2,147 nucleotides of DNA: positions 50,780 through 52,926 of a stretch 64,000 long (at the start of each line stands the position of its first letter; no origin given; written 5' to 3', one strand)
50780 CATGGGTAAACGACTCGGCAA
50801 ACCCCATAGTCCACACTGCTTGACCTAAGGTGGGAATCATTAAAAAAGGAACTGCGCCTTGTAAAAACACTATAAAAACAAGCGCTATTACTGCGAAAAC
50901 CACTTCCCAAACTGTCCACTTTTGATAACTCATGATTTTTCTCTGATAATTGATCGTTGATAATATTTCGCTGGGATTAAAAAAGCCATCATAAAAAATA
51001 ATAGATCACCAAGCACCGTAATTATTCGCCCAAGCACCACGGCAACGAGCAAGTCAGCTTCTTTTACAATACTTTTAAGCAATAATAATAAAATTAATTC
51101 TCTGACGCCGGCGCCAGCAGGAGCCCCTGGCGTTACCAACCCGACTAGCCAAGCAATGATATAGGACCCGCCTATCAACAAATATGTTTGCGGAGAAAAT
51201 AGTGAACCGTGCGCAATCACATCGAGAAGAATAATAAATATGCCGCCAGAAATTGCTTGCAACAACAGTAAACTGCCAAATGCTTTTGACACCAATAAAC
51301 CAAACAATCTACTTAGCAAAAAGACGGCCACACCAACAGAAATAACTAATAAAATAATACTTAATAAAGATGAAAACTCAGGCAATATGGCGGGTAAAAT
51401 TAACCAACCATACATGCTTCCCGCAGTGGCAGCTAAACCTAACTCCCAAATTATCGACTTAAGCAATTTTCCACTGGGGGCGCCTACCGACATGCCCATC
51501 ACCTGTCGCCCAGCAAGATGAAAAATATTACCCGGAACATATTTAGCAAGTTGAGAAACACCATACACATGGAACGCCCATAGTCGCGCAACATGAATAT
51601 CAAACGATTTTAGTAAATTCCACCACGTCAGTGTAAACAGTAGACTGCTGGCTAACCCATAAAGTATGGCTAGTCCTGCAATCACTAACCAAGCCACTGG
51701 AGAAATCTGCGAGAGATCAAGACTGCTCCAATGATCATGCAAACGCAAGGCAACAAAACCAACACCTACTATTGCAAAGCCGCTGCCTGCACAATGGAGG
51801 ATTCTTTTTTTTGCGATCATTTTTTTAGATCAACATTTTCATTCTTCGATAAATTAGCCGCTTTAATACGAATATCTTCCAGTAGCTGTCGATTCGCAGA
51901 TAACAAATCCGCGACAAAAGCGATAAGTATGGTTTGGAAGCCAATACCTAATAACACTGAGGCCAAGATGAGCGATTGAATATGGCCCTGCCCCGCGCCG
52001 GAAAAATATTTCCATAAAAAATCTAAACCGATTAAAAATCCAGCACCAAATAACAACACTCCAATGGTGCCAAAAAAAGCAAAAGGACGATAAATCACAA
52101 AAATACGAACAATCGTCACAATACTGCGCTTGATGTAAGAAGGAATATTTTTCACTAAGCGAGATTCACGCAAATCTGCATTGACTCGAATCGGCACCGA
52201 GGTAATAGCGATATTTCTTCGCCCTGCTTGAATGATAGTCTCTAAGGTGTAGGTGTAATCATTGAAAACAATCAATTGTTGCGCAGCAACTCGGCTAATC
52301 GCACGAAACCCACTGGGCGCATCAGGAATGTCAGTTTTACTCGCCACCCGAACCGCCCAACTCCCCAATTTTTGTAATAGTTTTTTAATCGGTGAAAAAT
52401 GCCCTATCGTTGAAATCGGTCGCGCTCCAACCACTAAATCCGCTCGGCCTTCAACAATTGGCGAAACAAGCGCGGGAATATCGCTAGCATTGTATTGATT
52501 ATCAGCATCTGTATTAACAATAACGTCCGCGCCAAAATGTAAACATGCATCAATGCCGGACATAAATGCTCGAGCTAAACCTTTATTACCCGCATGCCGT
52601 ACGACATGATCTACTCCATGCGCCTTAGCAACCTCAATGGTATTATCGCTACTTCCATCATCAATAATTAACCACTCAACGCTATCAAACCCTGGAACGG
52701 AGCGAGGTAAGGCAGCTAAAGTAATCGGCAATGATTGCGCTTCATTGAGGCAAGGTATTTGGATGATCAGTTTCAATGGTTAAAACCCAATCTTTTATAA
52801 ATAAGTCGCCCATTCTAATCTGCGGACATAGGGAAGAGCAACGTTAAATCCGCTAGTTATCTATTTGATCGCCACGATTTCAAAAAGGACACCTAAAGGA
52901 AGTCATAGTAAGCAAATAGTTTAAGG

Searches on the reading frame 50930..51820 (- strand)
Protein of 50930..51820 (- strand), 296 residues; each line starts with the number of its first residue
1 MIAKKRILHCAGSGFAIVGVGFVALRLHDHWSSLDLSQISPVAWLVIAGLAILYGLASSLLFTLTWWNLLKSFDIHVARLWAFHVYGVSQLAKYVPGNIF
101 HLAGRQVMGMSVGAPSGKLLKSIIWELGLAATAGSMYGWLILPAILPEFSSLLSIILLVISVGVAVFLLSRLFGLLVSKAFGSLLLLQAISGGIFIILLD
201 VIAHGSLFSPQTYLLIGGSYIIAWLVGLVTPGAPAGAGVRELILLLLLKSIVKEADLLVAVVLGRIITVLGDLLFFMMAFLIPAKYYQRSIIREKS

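Call 20: search_protein_families(library=pfam, proteins=[window:50930-51820:-], max_evalue=0.001)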
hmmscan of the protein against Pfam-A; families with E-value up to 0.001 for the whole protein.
window:50930-51820:- (296 aa): 1 family
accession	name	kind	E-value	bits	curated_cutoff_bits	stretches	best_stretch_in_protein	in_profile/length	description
PF03706.18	LPG_synthase_TM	-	0.00015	21.8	33.4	1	179-271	206-297/302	Lysylphosphatidylglycerol synthase TM region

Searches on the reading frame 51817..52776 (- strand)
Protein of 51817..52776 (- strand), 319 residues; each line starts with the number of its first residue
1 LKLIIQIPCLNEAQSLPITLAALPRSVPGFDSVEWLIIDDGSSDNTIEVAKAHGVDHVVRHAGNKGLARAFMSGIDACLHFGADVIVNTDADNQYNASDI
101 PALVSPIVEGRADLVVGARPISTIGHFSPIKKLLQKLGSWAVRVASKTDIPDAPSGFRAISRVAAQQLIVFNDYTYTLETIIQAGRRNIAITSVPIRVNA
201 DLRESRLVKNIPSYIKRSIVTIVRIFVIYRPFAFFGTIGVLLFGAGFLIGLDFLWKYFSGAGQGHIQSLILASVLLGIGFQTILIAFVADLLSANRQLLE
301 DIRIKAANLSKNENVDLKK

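Call 20: search_protein_families(library=pfam, proteins=[window:51817-52776:-], max_evalue=0.001)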
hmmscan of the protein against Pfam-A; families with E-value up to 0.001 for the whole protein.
window:51817-52776:- (319 aa): 1 family
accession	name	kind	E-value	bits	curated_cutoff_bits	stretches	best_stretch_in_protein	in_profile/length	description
PF00535.33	Glycos_transf_2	-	6.5e-21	75.4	23.3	1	7-167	4-166/168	Glycosyl transferase family 2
